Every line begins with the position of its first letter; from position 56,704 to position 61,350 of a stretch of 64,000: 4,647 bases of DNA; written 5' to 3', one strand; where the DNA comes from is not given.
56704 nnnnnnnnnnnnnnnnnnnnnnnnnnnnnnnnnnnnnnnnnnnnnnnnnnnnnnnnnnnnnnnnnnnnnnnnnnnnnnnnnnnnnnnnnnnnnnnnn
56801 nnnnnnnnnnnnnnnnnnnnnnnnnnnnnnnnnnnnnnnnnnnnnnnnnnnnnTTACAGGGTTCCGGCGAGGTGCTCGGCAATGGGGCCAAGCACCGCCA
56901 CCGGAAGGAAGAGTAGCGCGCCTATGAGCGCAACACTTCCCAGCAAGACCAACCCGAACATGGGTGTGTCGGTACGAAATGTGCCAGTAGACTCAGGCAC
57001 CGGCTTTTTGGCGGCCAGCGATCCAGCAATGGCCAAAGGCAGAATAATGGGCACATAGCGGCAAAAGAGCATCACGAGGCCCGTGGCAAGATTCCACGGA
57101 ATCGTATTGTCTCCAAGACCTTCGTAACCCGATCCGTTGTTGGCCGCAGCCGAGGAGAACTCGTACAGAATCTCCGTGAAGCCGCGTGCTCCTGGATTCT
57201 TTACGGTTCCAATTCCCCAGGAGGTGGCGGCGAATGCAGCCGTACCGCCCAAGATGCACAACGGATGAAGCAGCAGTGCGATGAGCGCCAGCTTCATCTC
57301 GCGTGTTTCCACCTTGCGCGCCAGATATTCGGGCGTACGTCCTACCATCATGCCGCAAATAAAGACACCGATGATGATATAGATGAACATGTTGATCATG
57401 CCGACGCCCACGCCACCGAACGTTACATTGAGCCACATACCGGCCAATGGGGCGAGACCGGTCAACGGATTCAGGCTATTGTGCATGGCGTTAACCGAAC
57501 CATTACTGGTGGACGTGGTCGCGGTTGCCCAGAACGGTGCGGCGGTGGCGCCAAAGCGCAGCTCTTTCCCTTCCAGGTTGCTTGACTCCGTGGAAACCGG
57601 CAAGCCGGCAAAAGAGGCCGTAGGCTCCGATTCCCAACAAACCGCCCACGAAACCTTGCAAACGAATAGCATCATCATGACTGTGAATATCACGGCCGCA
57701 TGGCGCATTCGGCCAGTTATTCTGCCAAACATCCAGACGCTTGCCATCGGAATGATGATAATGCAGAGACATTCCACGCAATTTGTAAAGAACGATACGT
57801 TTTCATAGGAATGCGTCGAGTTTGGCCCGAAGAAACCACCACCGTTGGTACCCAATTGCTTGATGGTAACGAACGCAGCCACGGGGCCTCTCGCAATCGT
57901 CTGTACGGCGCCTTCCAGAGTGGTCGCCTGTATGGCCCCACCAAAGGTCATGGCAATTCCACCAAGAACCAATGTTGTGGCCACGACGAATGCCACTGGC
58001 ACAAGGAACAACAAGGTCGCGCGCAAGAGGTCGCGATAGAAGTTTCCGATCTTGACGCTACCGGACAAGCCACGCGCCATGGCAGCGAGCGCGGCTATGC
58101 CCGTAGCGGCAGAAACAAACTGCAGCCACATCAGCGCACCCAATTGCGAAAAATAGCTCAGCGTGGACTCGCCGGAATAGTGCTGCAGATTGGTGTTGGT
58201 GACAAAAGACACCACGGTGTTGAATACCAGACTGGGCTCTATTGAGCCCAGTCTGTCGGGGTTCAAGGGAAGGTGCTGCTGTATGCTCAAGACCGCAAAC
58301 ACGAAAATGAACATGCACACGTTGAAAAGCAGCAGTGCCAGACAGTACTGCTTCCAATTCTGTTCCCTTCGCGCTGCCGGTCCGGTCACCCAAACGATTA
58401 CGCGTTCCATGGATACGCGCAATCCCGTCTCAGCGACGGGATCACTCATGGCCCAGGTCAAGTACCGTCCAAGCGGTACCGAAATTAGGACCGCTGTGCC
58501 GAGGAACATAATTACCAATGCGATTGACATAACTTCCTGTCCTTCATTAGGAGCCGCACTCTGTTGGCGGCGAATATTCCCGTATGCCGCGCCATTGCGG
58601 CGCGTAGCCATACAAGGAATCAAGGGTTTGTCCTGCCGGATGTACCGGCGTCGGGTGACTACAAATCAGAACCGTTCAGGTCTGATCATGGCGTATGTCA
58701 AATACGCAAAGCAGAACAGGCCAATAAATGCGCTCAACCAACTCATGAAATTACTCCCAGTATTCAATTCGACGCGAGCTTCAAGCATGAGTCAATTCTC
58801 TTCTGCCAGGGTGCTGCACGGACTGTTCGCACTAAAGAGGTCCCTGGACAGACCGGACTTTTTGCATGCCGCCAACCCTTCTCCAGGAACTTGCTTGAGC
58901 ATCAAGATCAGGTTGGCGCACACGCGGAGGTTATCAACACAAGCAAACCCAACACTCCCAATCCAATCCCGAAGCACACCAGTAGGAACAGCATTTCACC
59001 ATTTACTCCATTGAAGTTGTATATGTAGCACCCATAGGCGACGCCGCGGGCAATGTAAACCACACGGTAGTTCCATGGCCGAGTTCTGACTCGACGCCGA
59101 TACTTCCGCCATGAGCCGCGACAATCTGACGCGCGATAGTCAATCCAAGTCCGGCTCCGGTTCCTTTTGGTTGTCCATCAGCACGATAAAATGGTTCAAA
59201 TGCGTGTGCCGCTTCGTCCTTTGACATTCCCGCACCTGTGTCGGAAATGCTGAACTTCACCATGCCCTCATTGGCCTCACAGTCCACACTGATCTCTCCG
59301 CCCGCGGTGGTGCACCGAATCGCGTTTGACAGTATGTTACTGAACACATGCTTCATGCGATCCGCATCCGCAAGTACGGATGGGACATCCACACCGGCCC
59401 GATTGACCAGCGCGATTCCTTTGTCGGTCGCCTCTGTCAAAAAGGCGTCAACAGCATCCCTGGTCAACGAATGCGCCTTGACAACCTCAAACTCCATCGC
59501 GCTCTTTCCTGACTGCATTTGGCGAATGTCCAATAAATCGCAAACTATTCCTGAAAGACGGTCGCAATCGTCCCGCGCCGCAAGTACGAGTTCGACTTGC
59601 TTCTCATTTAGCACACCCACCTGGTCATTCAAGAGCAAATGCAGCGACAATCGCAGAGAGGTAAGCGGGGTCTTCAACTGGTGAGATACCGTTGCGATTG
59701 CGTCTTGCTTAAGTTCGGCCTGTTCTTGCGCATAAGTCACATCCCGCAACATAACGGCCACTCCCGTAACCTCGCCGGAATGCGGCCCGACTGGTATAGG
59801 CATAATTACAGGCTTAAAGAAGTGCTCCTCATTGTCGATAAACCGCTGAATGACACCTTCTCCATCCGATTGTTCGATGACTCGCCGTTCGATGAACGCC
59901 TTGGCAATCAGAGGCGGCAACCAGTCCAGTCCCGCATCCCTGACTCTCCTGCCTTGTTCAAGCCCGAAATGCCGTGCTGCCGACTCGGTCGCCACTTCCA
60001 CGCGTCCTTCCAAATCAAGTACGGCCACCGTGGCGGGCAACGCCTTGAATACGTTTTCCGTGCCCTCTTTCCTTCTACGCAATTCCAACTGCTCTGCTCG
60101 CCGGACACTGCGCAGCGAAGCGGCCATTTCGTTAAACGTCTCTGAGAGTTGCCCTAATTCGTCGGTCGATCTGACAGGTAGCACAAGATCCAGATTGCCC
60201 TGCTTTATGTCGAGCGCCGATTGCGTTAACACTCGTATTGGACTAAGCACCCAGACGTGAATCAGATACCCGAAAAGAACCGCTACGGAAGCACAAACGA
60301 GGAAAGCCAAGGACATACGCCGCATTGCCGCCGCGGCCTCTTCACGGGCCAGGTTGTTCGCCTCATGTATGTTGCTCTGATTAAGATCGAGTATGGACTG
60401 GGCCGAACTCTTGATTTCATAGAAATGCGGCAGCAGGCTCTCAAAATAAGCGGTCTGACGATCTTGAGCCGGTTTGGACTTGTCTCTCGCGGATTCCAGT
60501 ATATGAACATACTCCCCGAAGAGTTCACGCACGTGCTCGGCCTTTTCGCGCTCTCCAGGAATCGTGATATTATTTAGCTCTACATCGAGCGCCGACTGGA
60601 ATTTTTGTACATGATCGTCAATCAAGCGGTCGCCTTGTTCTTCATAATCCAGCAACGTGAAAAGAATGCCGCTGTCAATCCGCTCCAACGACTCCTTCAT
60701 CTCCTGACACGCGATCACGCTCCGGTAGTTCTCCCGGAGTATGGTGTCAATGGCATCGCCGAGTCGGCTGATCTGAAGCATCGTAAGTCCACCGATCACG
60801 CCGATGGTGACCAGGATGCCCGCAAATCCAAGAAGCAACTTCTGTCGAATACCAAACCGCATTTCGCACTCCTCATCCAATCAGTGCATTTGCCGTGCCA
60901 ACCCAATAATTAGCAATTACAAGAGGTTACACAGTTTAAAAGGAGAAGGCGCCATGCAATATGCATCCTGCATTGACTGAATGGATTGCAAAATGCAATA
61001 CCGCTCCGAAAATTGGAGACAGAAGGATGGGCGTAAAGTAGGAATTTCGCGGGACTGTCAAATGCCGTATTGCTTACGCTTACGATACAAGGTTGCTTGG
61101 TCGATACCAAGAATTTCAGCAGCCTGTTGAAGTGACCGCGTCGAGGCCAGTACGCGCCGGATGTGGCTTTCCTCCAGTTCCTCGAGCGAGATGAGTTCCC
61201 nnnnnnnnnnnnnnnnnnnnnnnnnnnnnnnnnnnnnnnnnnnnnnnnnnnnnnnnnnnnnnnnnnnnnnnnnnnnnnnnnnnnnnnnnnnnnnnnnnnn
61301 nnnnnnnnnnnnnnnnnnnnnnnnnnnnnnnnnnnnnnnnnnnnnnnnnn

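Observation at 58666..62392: kdpFABC driven by a sigma-54 promoter under an NtrC-type RR and sensor-kinase pair instead of KdpD/KdpE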

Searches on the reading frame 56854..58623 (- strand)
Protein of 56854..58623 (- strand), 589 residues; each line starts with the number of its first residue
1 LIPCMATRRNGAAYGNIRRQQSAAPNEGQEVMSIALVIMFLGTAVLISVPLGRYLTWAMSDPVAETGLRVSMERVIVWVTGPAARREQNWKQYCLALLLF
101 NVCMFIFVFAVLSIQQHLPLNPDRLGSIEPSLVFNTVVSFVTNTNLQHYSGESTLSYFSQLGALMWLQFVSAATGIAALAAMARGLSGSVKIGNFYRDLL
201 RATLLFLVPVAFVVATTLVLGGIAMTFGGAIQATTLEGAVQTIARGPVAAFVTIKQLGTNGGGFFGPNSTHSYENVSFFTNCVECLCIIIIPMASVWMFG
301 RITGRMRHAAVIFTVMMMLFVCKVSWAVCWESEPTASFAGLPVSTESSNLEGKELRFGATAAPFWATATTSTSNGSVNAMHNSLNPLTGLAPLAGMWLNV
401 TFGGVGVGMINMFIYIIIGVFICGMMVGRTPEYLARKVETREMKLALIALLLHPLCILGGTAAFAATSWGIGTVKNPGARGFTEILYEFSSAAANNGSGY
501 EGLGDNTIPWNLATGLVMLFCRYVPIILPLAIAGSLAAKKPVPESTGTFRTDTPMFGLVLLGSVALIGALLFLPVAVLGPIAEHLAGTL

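Call 3: search_protein_families(library=pfam, proteins=[window:56854-58623:-])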
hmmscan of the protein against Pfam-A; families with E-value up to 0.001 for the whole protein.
window:56854-58623:- (589 aa): 1 family
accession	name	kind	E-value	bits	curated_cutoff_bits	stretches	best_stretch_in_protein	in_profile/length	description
PF03814.21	KdpA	-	1.7e-210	700.3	22.6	1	39-585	2-548/548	Potassium-transporting ATPase A subunit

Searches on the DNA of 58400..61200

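Call 25: search_rna_families(source=window, start=58400, end=61200, threshold=evalue, max_evalue=1)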
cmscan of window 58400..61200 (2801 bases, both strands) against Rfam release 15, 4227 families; matches with E-value up to 1: 0.
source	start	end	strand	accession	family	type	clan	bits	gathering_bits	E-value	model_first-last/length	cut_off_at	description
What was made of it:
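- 58747..58907 (-): Extra 161-bp spacer before kdpF, not present in the related loci. No Rfam hit (call 25).
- Tried and rejected: I looked for a riboswitch or other RNA in 58400-61200 and found none (call 25).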

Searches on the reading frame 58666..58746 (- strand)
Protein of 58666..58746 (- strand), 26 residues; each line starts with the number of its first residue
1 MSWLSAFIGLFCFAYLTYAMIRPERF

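Call 3: search_protein_families(library=pfam, proteins=[window:58666-58746:-])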
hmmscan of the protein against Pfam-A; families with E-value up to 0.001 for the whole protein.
window:58666-58746:- (26 aa): 1 family
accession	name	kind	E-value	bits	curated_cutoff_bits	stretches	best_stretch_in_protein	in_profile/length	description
PF09604.15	Potass_KdpF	-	7.6e-07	29.3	21.2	1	3-26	1-24/24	F subunit of K+-transporting ATPase (Potass_KdpF)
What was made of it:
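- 58666..58746 (-): kdpF, 26 aa: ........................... Pfam Potass_KdpF, 7.6e-07 (call 3).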

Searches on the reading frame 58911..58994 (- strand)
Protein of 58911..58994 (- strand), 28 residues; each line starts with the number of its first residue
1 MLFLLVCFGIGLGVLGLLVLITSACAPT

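Call 45: search_protein_families(library=ncbifam, proteins=[window:58911-58994:-], max_evalue=10)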
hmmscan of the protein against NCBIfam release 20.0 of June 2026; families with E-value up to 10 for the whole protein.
seq(28 aa): 0 families

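Call 53: search_protein_families(library=pfam, proteins=[window:58911-58994:-], max_evalue=10)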
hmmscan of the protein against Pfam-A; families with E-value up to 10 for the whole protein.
seq(28 aa): 2 families
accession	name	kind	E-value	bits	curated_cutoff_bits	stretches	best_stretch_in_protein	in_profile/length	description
PF03597.20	FixS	-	2.8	8.2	23.1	1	1-23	2-24/44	Cytochrome oxidase maturation protein cbb3-type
PF06305.16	LapA_dom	-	8.6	6.8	28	1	2-22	21-40/64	Lipopolysaccharide assembly protein A domain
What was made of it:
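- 58908..58994 (-): Unannotated small ORF, 28 aa, hydrophobic: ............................. No Pfam or NCBIfam hit (calls 45, 53).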

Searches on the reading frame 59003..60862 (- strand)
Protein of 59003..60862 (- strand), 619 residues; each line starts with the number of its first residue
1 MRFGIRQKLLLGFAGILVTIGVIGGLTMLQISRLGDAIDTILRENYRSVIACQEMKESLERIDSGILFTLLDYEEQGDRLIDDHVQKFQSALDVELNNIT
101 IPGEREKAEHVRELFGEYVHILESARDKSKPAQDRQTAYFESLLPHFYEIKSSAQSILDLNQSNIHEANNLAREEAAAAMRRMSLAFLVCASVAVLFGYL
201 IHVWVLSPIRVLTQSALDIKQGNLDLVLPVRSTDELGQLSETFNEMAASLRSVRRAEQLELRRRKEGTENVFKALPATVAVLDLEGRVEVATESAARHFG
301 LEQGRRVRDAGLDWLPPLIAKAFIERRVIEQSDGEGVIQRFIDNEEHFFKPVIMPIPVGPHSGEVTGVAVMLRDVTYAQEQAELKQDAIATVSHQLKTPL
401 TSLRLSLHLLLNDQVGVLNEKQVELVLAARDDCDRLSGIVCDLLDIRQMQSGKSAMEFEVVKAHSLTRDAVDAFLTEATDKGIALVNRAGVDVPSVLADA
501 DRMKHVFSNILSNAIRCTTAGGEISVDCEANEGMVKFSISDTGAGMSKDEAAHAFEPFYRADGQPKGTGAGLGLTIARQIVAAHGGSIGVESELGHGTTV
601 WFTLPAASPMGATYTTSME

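Call 3: search_protein_families(library=pfam, proteins=[window:59003-60862:-])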
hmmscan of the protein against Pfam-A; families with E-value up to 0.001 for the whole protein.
window:59003-60862:- (619 aa): 6 families
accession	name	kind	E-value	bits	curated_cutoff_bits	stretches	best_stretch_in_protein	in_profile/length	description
PF02518.31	HATPase_c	-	3.5e-30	105.1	26.4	1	499-607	2-110/111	Histidine kinase-, DNA gyrase B-, and HSP90-like ATPase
PF00672.30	HAMP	-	1e-13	51.8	25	1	204-251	5-52/53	HAMP domain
PF00512.31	HisKA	-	1e-13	51.5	26.9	1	385-452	2-66/66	His Kinase A (phospho-acceptor) domain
PF12729.13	4HB_MCP_1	-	6.7e-05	23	27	1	4-168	3-173/181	Four helix bundle sensory module for signal transduction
PF08448.16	PAS_4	-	0.00023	21.8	23.1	1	272-376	1-106/110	PAS fold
PF13581.12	HATPase_c_2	-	0.0008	19.9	27.4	0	502-587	31-113/127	Histidine kinase-like ATPase domain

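Call 38: search_protein_families(library=ncbifam, proteins=[window:59003-60862:-], max_evalue=1e-10)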
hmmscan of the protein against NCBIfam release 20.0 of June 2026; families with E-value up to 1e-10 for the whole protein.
window:59003-60862:- (619 aa): 72 families (the best 25 are shown)
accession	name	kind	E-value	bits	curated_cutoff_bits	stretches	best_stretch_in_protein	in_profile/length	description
NF033092.0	HK_WalK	equivalog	9e-67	226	725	1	185-605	181-593/594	cell wall metabolism sensor histidine kinase WalK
NF046044.1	PnpS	equivalog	6.6e-63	213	400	1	208-605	1-390/390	two-component system histidine kinase PnpS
NF045911.1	TCSHisKinNblS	equivalog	5.4e-51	173.7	1000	1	177-605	176-619/621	two-component system sensor histidine kinase NblS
TIGR02966.1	phoR_proteo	equivalog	6e-48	163.6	334.2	1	266-602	6-331/333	phosphate regulon sensor histidine kinase PhoR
NF040691.1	MtrAB_MtrB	equivalog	1.9e-46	159.2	450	1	375-608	261-494/507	MtrAB system histidine kinase MtrB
TIGR02956.1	TMAO_torS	equivalog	3.1e-45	154.7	676.5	1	378-607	457-683/967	TMAO reductase system sensor histidine kinase/response regulator TorS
TIGR01386.1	cztS_silS_copS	subfamily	9.6e-44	150.1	292.55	1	390-605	246-457/457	heavy metal sensor histidine kinase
NF008468.0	PRK11360.1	equivalog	9.8e-43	146.4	646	1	181-608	195-610/616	two-component system sensor histidine kinase AtoS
NF011874.0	PRK15347.1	equivalog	6.2e-42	143.7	852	1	380-607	392-615/921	two component system sensor kinase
NF012163.2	BaeS_SmeS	equivalog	1.9e-40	139.1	500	1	380-595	235-448/457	sensor histidine kinase efflux regulator BaeS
NF006800.0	PRK09303.1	equivalog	1.8e-37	129.2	342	1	378-606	144-377/383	histidine kinase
NF033093.1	HK_VicK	exception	3.4e-37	128.1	680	1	187-605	19-434/448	cell wall metabolism sensor histidine kinase VicK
NF008318.0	PRK11107.1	equivalog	1.1e-36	126.3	890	1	378-606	286-518/920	two-component sensor histidine kinase BarA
NF047874.1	MASE3_PAS_HK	subfamily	8.6e-36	123.9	560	1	373-607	386-626/655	MASE3 domain-containing sensor histidine kinase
NF041735.1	hist_kin_RppB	equivalog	1.6e-35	122.7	400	1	386-605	217-438/438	two-component system sensor histidine kinase RppB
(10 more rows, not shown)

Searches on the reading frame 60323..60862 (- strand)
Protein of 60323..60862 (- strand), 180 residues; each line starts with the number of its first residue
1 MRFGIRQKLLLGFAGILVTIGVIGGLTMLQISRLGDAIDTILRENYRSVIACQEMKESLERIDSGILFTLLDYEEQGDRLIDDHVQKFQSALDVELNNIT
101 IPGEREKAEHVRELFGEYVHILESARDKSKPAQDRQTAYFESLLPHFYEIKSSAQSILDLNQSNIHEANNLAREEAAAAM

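Call 52: search_solved_structures(query=window:60323-60862:-, max_evalue=1)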
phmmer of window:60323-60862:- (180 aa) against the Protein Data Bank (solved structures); distinct sequences matched with E-value up to 1: 0.
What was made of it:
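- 59003..60862 (-): Sensor histidine kinase, 619 aa: TM, an extracytoplasmic helical domain of about 150 aa, TM, HAMP, PAS, HisKA (H-box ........) and HATPase_c. The sensor domain matches no solved structure (call 52).
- Tried and rejected: The HK sensor domain has no sequence relative among solved structures (call 52).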
